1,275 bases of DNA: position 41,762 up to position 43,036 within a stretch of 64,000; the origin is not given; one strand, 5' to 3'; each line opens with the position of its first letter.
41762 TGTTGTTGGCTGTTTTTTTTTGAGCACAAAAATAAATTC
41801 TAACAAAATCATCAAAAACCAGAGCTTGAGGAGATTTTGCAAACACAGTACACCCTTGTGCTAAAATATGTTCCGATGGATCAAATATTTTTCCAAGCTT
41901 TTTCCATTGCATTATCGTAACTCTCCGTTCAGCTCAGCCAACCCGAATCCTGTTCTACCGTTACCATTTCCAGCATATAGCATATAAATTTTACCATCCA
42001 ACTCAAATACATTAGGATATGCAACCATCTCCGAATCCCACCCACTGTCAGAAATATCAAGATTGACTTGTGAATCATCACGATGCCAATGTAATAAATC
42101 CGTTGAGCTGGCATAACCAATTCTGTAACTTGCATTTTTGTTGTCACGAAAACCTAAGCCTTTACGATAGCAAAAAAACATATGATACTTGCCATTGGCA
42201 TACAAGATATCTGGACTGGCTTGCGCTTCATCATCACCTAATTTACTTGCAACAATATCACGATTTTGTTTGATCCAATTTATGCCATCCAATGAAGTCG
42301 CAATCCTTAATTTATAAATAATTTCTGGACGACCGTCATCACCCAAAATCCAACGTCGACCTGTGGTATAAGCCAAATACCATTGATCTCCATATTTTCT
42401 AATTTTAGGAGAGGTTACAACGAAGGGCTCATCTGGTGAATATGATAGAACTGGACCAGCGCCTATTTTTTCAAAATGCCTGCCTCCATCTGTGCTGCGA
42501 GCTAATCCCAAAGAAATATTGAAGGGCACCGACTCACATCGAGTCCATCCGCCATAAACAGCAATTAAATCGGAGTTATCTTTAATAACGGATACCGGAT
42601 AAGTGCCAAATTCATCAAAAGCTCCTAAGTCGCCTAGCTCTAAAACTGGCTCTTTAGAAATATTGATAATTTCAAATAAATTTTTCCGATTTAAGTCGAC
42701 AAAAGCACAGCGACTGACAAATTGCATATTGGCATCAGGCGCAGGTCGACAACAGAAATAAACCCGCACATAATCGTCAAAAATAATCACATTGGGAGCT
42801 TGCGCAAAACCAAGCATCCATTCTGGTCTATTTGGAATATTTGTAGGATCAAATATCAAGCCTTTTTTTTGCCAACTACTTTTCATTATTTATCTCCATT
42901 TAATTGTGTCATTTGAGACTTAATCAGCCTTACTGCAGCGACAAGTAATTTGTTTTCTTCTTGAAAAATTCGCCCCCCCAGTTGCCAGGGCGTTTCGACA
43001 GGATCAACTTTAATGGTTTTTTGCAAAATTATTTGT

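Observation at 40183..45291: Tightly coupled module: DegT - WbqC - formyltransferase - two paralogous beta-propeller proteins - methyltransferase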

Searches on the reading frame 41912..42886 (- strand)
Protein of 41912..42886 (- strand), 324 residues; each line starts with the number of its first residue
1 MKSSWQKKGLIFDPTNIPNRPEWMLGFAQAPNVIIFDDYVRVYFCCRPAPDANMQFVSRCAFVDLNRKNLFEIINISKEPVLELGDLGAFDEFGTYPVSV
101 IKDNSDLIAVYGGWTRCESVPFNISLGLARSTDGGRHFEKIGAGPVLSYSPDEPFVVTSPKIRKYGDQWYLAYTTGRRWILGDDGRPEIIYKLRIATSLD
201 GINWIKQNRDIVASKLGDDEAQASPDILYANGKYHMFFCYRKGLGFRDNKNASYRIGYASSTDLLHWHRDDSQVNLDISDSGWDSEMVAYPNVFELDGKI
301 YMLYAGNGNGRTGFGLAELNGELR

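Call 3: search_protein_families(library=pfam, proteins=[window:41912-42886:-], max_evalue=0.1)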
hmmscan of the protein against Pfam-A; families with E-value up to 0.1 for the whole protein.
window:41912-42886:- (324 aa): 5 families
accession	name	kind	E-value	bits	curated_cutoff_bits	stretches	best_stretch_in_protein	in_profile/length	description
PF00251.26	Glyco_hydro_32N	-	7.1e-09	36.1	22.1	2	227-308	15-89/307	Glycosyl hydrolases family 32 N-terminal domain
PF04041.19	Glyco_hydro_130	-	1.1e-08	34.8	26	0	250-308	63-119/320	beta-1,4-mannooligosaccharide phosphorylase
PF04616.20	Glyco_hydro_43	-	3.5e-06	27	32.2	1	158-310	11-144/288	Glycosyl hydrolases family 43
PF15892.11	BNR_4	-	0.0036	17.2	27.3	0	230-273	159-199/272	BNR repeat-containing family member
PF24793.1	GINT1_N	-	0.032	13.7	27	0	288-310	113-135/304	Glucosamine inositolphosphorylceramide transferase 1, N-terminal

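Call 4: search_protein_families(library=ncbifam, proteins=[window:41912-42886:-], max_evalue=0.1)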
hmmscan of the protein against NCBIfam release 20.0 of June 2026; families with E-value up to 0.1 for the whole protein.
window:41912-42886:- (324 aa): 4 families
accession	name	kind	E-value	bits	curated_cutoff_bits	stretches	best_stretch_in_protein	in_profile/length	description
NF052550.1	BManbPhaseBMBP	equivalog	1.4e-14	54.1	450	2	224-310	28-112/296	beta-1,2-mannobiose phosphorylase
NF041092.1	beta-fruc_BfrA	equivalog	7.2e-08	31.6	900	1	227-304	21-89/433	beta-fructosidase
TIGR01322.1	scrB_fam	subfamily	7.9e-08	31.4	356.4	2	227-308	32-106/447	sucrose-6-phosphate hydrolase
NF053747.1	NdoAlphArabAbnA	equivalog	0.0021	17.5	480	1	156-271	30-133/310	arabinan endo-1,5-alpha-L-arabinosidase AbnA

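Call 6: search_solved_structures(query=window:41912-42886:-, max_evalue=10, show_alignments=2)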
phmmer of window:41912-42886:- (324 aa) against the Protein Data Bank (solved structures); distinct sequences matched with E-value up to 10: 16.
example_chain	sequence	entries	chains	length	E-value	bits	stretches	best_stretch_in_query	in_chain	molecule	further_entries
7fip_A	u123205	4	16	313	8.5e-07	31.6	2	219-309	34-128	Beta-1,2-mannobiose phosphorylase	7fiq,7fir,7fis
7bwc_A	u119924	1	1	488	3.7e-06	29.5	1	102-173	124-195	Beta-fructofuranosidase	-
7bwb_A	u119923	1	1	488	4.7e-06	29.1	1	102-173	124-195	Beta-fructofuranosidase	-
9fj8_A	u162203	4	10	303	0.0003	23.2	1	189-272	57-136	1,2-beta-oligomannan phosphorylase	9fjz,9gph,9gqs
4u6b_A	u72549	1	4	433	0.0003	23.2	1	193-306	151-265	Conserved hypothetical lipoprotein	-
5ta7_A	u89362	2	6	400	0.0029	20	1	162-286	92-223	Glycoside Hydrolase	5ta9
8i12_A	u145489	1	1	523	0.0039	19.5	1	227-272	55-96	Glycosyl hydrolase family 32 exo-inulinase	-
4ak6_A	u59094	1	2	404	0.0057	19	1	162-310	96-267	ANHYDRO-ALPHA-L-GALACTOSIDASE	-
4ak7_A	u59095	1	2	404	0.0057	19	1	162-310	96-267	ANHYDRO-ALPHA-L-GALACTOSIDASE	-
4ak5_A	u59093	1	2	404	0.0057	19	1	162-310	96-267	ANHYDRO-ALPHA-L-GALACTOSIDASE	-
1uyp_A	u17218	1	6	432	0.0063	18.9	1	227-305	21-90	BETA-FRUCTOSIDASE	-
1w2t_A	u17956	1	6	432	0.0079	18.5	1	227-305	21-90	BETA FRUCTOSIDASE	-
1y4w_A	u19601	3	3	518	0.041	16.2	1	226-269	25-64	exo-inulinase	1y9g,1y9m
6cbo_A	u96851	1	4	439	0.11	14.8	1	134-190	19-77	C-6' aminotransferase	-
5z83_A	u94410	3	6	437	0.37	13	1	139-190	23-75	C-6' aminotransferase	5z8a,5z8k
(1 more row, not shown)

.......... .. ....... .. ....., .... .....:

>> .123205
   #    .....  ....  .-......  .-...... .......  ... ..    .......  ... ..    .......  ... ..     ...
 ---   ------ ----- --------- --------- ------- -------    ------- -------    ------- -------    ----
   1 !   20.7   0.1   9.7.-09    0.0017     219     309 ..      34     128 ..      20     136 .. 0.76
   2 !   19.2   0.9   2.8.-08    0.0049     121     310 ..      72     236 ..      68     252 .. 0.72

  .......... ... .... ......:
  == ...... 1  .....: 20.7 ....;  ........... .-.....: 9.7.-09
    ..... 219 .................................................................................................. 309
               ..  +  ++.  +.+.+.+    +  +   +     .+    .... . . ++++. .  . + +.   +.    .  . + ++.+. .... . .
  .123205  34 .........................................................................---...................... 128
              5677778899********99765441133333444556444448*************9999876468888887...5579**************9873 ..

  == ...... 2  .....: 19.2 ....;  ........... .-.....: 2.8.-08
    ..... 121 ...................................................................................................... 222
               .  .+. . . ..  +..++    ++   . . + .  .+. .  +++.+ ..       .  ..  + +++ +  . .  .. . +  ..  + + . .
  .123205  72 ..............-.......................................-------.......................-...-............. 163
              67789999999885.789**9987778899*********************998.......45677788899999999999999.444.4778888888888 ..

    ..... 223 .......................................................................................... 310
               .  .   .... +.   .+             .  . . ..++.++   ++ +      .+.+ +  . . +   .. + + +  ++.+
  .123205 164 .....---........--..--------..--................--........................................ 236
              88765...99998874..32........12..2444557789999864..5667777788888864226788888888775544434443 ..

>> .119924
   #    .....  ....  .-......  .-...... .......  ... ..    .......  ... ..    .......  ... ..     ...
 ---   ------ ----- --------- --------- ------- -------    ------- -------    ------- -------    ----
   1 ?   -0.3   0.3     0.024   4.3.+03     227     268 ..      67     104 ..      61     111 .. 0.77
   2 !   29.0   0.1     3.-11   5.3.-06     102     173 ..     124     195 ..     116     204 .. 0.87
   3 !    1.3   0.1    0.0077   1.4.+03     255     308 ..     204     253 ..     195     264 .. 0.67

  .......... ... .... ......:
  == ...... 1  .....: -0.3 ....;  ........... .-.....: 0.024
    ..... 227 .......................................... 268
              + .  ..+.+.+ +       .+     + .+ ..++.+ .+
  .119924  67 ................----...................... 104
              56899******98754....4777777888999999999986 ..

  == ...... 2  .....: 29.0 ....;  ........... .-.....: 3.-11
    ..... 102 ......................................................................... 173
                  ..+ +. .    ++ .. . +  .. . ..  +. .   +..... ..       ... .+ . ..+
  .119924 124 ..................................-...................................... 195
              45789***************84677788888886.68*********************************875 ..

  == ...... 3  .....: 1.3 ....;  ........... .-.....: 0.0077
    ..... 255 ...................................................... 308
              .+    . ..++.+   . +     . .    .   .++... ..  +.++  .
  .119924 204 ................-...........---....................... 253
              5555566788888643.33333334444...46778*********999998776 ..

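Call 9: find_homologous_proteins(query=window:41912-42886:-, max_evalue=0.00001)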
Query window:41912-42886:- (324 aa): 6046 proteins with E <= 0.00001 among 7508 candidates; the best 120 are listed.
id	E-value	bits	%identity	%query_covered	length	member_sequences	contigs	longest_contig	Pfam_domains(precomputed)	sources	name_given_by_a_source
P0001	3.2e-225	765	100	100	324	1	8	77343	PF22847.3,PF00251.27,PF04041.20,PF04616.21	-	-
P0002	6.0e-187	639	82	100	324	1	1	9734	PF22847.3,PF00251.27,PF04041.20,PF04616.21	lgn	-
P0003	1.9e-184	631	81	100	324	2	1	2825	PF22847.3,PF00251.27,PF04041.20,PF04616.21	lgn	-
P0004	1.9e-179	614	79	100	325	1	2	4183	PF22847.3,PF00251.27,PF04041.20,PF04616.21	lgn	-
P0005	1.4e-178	611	78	100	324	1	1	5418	PF22847.3,PF00251.27,PF04041.20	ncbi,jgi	jgi:predicted GH43/DUF377 family glycosyl hydrolase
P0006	2.1e-178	611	77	100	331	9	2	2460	PF22847.3,PF00251.27,PF04041.20,PF04616.21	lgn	-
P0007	3.0e-178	610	78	100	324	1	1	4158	PF22847.3,PF00251.27,PF04041.20,PF04616.21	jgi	jgi:predicted GH43/DUF377 family glycosyl hydrolase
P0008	4.1e-178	610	77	100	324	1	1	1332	PF22847.3,PF00251.27,PF04041.20,PF04616.21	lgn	-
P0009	4.3e-178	610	78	100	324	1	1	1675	PF22847.3,PF00251.27,PF04041.20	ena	-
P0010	8.3e-178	609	78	100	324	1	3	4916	PF22847.3,PF00251.27,PF04041.20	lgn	-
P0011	1.1e-177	608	78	100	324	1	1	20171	PF00251.27,PF04041.20,PF04616.21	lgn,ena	-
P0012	2.5e-177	607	78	100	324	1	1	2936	PF22847.3,PF00251.27,PF04041.20,PF04616.21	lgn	-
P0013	6.0e-177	606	77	100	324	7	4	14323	PF22847.3,PF00251.27,PF04041.20,PF04616.21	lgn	-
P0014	1.4e-176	605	77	100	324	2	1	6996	PF22847.3,PF00251.27,PF04041.20,PF04616.21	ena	-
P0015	1.7e-176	604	78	100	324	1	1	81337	PF22847.3,PF00251.27,PF04041.20,PF04616.21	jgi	jgi:predicted GH43/DUF377 family glycosyl hydrolase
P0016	1.8e-176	604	77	100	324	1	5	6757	PF22847.3,PF00251.27,PF04041.20,PF04616.21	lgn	-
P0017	2.3e-176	604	77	100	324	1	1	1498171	PF22847.3,PF00251.27,PF04041.20,PF04616.21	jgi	jgi:predicted GH43/DUF377 family glycosyl hydrolase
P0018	6.3e-176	603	77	100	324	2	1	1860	PF22847.3,PF00251.27,PF04041.20,PF04616.21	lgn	-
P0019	2.0e-175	601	77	100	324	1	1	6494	PF22847.3,PF00251.27,PF04041.20,PF04616.21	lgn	-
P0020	4.7e-175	600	77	99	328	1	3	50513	PF22847.3,PF00251.27,PF04041.20,PF04616.21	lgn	-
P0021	5.2e-175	600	76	100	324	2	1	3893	PF22847.3,PF00251.27,PF04041.20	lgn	-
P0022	5.7e-175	599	77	100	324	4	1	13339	PF22847.3,PF00251.27,PF04041.20,PF04616.21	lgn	-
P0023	7.2e-175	599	76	100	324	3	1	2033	PF22847.3,PF00251.27,PF04041.20,PF04616.21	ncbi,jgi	jgi:predicted GH43/DUF377 family glycosyl hydrolase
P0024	1.2e-174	598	77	100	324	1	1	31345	PF00251.27,PF04041.20,PF04616.21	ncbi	ncbi:MAG: hypothetical protein ACOYNZ_01025 [Rhodoferax sp.]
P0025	1.2e-174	598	77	100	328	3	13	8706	PF00251.27,PF04041.20,PF04616.21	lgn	-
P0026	1.4e-174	598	76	100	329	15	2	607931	PF22847.3,PF00251.27,PF04041.20,PF04616.21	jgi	jgi:predicted GH43/DUF377 family glycosyl hydrolase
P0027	1.6e-174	598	74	100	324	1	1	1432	PF00251.27,PF04041.20,PF04616.21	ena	-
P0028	1.7e-174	598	77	99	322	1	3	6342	PF00251.27,PF04041.20,PF04616.21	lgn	-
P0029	2.0e-174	598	76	100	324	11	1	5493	PF00251.27,PF04041.20,PF04616.21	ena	-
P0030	2.5e-174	597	77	100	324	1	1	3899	PF22847.3,PF00251.27,PF04041.20,PF04616.21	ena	-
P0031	4.1e-174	597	75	100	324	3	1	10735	PF22847.3,PF00251.27,PF04041.20,PF04616.21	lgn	-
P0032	1.7e-173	595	76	100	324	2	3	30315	PF22847.3,PF00251.27,PF04041.20,PF04616.21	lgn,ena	-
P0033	3.3e-173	594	76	100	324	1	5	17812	PF22847.3,PF00251.27,PF04041.20,PF04616.21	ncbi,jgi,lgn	jgi:predicted GH43/DUF377 family glycosyl hydrolase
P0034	6.9e-173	593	74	100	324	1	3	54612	PF04041.20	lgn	-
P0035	9.7e-173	592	76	100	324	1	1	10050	PF22847.3,PF00251.27,PF04041.20,PF04616.21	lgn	-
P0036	1.6e-172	591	74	100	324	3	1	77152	PF00251.27,PF04041.20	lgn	-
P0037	2.7e-171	587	75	100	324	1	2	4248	PF22847.3,PF00251.27,PF04041.20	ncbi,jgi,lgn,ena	-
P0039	7.3e-171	586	75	100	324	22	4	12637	PF22847.3,PF00251.27,PF04041.20,PF04616.21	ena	-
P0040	1.2e-170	585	75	100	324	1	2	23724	PF22847.3,PF00251.27,PF04041.20,PF04616.21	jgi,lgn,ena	jgi:predicted GH43/DUF377 family glycosyl hydrolase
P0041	1.3e-170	585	74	100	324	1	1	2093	PF22847.3,PF00251.27,PF04041.20,PF04616.21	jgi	jgi:predicted GH43/DUF377 family glycosyl hydrolase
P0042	1.7e-170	585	74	98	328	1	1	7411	PF22847.3,PF00251.27,PF04041.20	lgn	-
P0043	1.4e-169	582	74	100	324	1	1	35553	PF22847.3,PF00251.27,PF04041.20,PF04616.21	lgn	-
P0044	1.6e-169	582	75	100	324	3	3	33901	PF00251.27,PF04041.20,PF04616.21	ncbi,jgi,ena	ncbi:MAG: hypothetical protein RL621_1759 [Bacteroidota bacterium]|jgi:predicted GH43/DUF377 family 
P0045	4.6e-169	580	74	98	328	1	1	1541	PF22847.3,PF00251.27,PF04041.20,PF04616.21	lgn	-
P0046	4.8e-169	580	75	100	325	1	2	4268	PF22847.3,PF00251.27,PF04041.20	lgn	-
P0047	5.2e-169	580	76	98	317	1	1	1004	PF00251.27,PF04041.20,PF04616.21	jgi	jgi:hypothetical protein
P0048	2.7e-168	577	74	100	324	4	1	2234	PF22847.3,PF00251.27,PF04041.20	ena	-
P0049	3.9e-168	577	73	100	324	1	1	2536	PF04041.20,PF04616.21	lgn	-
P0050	1.2e-167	575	73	99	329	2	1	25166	PF00251.27,PF04041.20,PF04616.21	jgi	jgi:predicted GH43/DUF377 family glycosyl hydrolase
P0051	2.6e-167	574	73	100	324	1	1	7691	PF22847.3,PF00251.27,PF04041.20,PF04616.21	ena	-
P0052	3.0e-167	574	73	100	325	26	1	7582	PF22847.3,PF00251.27,PF04041.20,PF04616.21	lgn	-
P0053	5.9e-167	573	74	99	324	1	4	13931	PF22847.3,PF00251.27,PF04041.20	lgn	-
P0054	1.0e-166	572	72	100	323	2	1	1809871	PF22847.3,PF00251.27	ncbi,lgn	ncbi:MAG: glycosylase [Candidatus Accumulibacter sp. UW20]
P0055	9.0e-166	569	72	100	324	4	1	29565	PF00251.27,PF04041.20,PF04616.21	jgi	jgi:predicted GH43/DUF377 family glycosyl hydrolase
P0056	1.0e-165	569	73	100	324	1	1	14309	PF00251.27,PF04041.20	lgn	-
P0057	1.8e-164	565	71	100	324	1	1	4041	PF22847.3,PF00251.27,PF04041.20,PF04616.21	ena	-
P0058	1.9e-164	565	71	100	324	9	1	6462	PF22847.3,PF00251.27,PF04041.20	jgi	jgi:predicted GH43/DUF377 family glycosyl hydrolase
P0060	1.3e-163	562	73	100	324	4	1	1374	PF22847.3,PF00251.27,PF04041.20,PF04616.21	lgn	-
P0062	2.3e-161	555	71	100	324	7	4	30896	PF00251.27,PF04041.20,PF04616.21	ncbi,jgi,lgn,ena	jgi:hypothetical protein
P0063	2.2e-160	551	70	100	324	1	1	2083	PF00251.27,PF04041.20,PF04616.21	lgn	-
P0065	9.8e-159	546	70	99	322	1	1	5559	PF04041.20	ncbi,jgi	jgi:predicted GH43/DUF377 family glycosyl hydrolase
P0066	1.9e-158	545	70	100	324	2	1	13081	PF22847.3,PF00251.27,PF04041.20,PF04616.21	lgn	-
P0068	5.8e-158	544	70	98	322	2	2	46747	PF22847.3,PF00251.27,PF04041.20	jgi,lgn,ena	jgi:hypothetical protein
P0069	9.0e-158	543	68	100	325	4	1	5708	PF22847.3,PF00251.27,PF04041.20,PF04616.21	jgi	jgi:predicted GH43/DUF377 family glycosyl hydrolase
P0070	2.0e-157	542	68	100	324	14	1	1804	PF00251.27,PF04041.20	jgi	-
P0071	2.4e-157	541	69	99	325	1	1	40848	PF22847.3,PF04041.20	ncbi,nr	nr:hypothetical protein [uncultured Undibacterium sp.]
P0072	4.5e-156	537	69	100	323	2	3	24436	PF00251.27,PF04041.20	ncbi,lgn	-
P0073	1.5e-155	536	69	98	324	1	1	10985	PF00251.27,PF04041.20,PF04616.21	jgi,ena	jgi:predicted GH43/DUF377 family glycosyl hydrolase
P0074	1.8e-155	535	68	100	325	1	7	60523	PF22847.3,PF00251.27,PF04041.20,PF04616.21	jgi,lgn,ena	-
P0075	2.4e-155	535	69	99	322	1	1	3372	PF00251.27,PF04041.20,PF15892.12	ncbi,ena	-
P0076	1.6e-154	532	70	99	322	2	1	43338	PF04041.20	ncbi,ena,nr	ncbi:MAG: glycosylase [Opitutae bacterium]|nr:glycosylase [Opitutae bacterium]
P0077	5.0e-154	531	67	100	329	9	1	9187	PF00251.27,PF04041.20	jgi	jgi:hypothetical protein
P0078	6.1e-154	530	67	98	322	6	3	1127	PF22847.3,PF00251.27,PF04041.20,PF04616.21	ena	-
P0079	7.1e-154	530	68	99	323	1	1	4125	PF04041.20,PF15892.12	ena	-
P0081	1.9e-153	529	68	99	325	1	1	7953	PF22847.3,PF00251.27,PF04041.20,PF04616.21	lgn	-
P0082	2.2e-153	528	68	98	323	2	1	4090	PF00251.27,PF04041.20,PF15892.12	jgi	jgi:hypothetical protein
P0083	5.2e-153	527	67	98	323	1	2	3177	PF04041.20,PF15892.12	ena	-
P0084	2.7e-152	525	68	99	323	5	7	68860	PF00251.27,PF04041.20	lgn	-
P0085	3.8e-152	524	66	99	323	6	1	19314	PF22847.3,PF04041.20,PF15892.12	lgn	-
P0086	5.9e-152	524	67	99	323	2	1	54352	PF00251.27,PF04041.20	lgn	-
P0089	4.0e-151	521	68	99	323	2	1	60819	PF00251.27,PF04041.20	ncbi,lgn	-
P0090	5.6e-151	521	68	99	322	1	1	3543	PF00251.27,PF04041.20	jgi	jgi:predicted GH43/DUF377 family glycosyl hydrolase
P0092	7.6e-151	520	66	99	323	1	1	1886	PF22847.3,PF00251.27,PF04041.20,PF15892.12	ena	-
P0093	1.1e-150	520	66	98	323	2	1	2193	PF22847.3,PF00251.27,PF04041.20,PF15892.12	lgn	-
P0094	1.1e-150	520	66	99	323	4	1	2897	PF00251.27,PF04041.20,PF15892.12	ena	-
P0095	1.2e-150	520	68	99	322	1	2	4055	PF00251.27,PF04041.20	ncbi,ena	-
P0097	1.7e-150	519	67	98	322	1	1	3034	PF22847.3,PF00251.27,PF04041.20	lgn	-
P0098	3.3e-150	518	67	99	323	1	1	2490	PF00251.27,PF04041.20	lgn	-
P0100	5.6e-150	517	67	98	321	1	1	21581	PF24793.2,PF22847.3,PF00251.27,PF04041.20,PF04616.21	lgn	-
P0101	9.5e-150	517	68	98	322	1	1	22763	PF22847.3,PF00251.27,PF04041.20,PF04616.21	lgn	-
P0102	3.7e-149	515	65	99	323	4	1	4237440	PF04616.21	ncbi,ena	-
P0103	6.9e-149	514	67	99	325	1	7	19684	PF04041.20,PF04616.21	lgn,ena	-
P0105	1.6e-148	512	67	98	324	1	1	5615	PF00251.27,PF04041.20,PF15892.12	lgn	-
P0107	3.1e-148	512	66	98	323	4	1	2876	PF22847.3,PF04041.20,PF15892.12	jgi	-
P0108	3.2e-148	511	65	99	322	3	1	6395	PF04041.20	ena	-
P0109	5.0e-148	511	65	98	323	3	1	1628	PF00251.27,PF04041.20,PF04616.21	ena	-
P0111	8.1e-148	510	67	99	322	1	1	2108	PF22847.3,PF00251.27,PF04041.20,PF04616.21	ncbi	-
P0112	8.8e-148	510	65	98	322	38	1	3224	PF04041.20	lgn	-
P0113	9.0e-148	510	65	100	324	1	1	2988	PF00251.27,PF04041.20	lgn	-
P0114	1.3e-147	509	66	98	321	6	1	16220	PF22847.3,PF00251.27,PF04041.20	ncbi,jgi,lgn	jgi:predicted GH43/DUF377 family glycosyl hydrolase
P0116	2.3e-147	509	66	98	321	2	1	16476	PF22847.3,PF04041.20,PF04616.21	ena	-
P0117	7.6e-147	507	65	99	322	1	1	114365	PF00251.27,PF04041.20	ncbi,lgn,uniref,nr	ncbi:glycosylase [Paenibacillus tyrfis]|uniref:glycosylase n=1 Tax=Paenibacillus tyrfis TaxID=150123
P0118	1.0e-146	507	66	99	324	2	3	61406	PF22847.3,PF00251.27,PF04041.20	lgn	-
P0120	3.9e-146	505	65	99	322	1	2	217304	PF00251.27,PF04041.20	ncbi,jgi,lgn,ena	ncbi:MAG: hypothetical protein WC043_07970 [Pseudobdellovibrionaceae bacterium]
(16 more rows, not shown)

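Call 10: find_encoding_contigs(protein=P0117, flank=8000, max_places=3)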
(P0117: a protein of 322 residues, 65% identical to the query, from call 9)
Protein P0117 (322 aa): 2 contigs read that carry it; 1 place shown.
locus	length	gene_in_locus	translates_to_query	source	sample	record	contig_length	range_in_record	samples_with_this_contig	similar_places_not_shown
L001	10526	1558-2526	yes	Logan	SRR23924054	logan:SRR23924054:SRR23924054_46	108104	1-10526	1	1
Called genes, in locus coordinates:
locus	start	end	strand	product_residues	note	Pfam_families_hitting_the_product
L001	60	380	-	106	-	-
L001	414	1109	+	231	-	PF08889:WbqC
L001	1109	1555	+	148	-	PF00583:Acetyltransf_1, PF13673:Acetyltransf_10 (weak), PF13508:Acetyltransf_7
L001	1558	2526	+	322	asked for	PF04041:Glyco_hydro_130 (faint), PF00251:Glyco_hydro_32N (faint)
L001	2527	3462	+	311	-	PF04041:Glyco_hydro_130 (faint), PF00251:Glyco_hydro_32N (faint), PF22847:Glyco_hydro_43_rel (faint)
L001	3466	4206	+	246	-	PF13489:Methyltransf_23, PF08241:Methyltransf_11, PF08242:Methyltransf_12, PF13649:Methyltransf_25 (faint)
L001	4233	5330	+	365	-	PF01041:DegT_DnrJ_EryC1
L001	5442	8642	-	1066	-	PF13712:Glyco_tranf_2_5, PF00535:Glycos_transf_2, PF13641:Glyco_tranf_2_3, PF00535:Glycos_transf_2, PF08241:Methyltransf_11, PF08242:Methyltransf_12, PF13489:Methyltransf_23, PF13649:Methyltransf_25, +3 more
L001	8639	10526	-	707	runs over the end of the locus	PF00535:Glycos_transf_2, PF10111:Glyco_tranf_2_2, PF13641:Glyco_tranf_2_3, PF00515:TPR_1 (faint), PF08241:Methyltransf_11 (weak), PF08242:Methyltransf_12 (weak), PF13489:Methyltransf_23 (weak), PF14559:TPR_19, +4 more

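Call 11: find_encoding_contigs(protein=P0102, flank=8000, max_places=3)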
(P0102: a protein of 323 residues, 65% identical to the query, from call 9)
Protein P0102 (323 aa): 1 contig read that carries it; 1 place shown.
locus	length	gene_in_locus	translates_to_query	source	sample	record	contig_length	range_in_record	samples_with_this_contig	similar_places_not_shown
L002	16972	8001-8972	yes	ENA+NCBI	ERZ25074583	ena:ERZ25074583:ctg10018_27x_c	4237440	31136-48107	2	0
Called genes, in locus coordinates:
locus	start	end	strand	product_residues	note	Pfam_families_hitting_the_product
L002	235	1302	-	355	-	PF04932:Wzy_C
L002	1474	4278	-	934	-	PF13439:Glyco_transf_4, PF13579:Glyco_trans_4_4 (weak), PF00534:Glycos_transf_1, PF13524:Glyco_trans_1_2, PF13692:Glyco_trans_1_4, PF00534:Glycos_transf_1, PF13692:Glyco_trans_1_4, PF13524:Glyco_trans_1_2 (weak)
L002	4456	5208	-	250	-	PF08889:WbqC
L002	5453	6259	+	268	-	PF13489:Methyltransf_23, PF08241:Methyltransf_11, PF08242:Methyltransf_12, PF13649:Methyltransf_25, PF13847:Methyltransf_31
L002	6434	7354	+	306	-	PF00535:Glycos_transf_2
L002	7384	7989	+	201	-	PF00551:Formyl_trans_N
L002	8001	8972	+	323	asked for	PF04616:Glyco_hydro_43 (weak)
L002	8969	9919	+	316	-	PF22847:Glyco_hydro_43_rel (faint)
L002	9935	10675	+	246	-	PF05401:NodS (weak), PF13489:Methyltransf_23, PF08241:Methyltransf_11, PF08242:Methyltransf_12, PF13649:Methyltransf_25 (weak)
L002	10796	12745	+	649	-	-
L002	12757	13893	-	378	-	PF01041:DegT_DnrJ_EryC1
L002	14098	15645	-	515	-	-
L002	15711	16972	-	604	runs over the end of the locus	PF13522:GATase_6, PF13537:GATase_7, PF00733:Asn_synthase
